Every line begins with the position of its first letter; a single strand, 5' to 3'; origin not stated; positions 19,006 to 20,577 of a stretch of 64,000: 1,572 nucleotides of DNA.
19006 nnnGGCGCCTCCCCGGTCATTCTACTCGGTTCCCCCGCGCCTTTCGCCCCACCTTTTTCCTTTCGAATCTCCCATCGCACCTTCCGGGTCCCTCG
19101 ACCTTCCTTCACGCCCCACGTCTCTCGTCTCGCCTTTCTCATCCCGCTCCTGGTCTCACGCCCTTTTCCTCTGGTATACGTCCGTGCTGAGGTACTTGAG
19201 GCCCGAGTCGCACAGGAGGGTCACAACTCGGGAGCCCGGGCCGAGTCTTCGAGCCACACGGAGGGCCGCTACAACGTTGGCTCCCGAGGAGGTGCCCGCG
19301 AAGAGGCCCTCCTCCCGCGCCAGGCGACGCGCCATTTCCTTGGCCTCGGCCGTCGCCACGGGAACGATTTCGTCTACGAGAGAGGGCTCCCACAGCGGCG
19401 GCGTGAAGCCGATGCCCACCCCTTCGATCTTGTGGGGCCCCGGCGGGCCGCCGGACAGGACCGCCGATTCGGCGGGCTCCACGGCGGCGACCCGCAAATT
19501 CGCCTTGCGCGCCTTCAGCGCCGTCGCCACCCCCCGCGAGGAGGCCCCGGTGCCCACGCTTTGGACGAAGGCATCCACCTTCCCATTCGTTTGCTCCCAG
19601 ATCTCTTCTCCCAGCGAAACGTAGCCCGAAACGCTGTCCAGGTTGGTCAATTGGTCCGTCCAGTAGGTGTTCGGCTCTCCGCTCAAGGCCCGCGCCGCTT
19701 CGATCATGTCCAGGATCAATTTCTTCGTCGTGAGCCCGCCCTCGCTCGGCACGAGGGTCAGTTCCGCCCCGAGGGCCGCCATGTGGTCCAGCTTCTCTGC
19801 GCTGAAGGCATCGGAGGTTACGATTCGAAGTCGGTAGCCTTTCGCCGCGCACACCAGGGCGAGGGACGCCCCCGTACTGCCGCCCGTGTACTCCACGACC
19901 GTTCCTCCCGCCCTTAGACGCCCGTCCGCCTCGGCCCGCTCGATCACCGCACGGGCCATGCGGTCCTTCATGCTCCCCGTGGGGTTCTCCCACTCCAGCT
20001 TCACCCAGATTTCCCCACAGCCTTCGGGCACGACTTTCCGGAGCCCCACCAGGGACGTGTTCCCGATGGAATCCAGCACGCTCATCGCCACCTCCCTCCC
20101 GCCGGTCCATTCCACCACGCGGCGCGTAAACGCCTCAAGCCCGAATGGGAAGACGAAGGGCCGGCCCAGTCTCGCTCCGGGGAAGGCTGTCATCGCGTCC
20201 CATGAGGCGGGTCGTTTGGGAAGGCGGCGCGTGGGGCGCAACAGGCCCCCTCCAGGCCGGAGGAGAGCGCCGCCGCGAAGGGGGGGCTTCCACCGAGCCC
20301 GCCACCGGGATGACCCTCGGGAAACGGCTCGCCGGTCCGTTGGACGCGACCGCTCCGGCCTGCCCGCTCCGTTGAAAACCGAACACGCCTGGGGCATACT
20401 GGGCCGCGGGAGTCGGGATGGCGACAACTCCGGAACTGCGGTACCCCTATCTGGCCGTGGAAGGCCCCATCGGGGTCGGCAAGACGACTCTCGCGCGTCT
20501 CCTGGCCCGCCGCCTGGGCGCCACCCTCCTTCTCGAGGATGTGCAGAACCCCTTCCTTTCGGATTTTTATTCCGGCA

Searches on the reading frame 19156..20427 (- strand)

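Call 81: search_protein_families(library=pfam, proteins=[window:19156-20427:-], max_evalue=0.001)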
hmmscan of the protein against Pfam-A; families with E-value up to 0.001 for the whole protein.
window:19156-20427:- (423 aa): 1 family
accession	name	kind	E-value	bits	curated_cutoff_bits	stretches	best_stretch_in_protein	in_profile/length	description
PF00291.31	PALP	-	4.9e-70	236.6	35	1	118-407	2-295/295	Pyridoxal-phosphate dependent enzyme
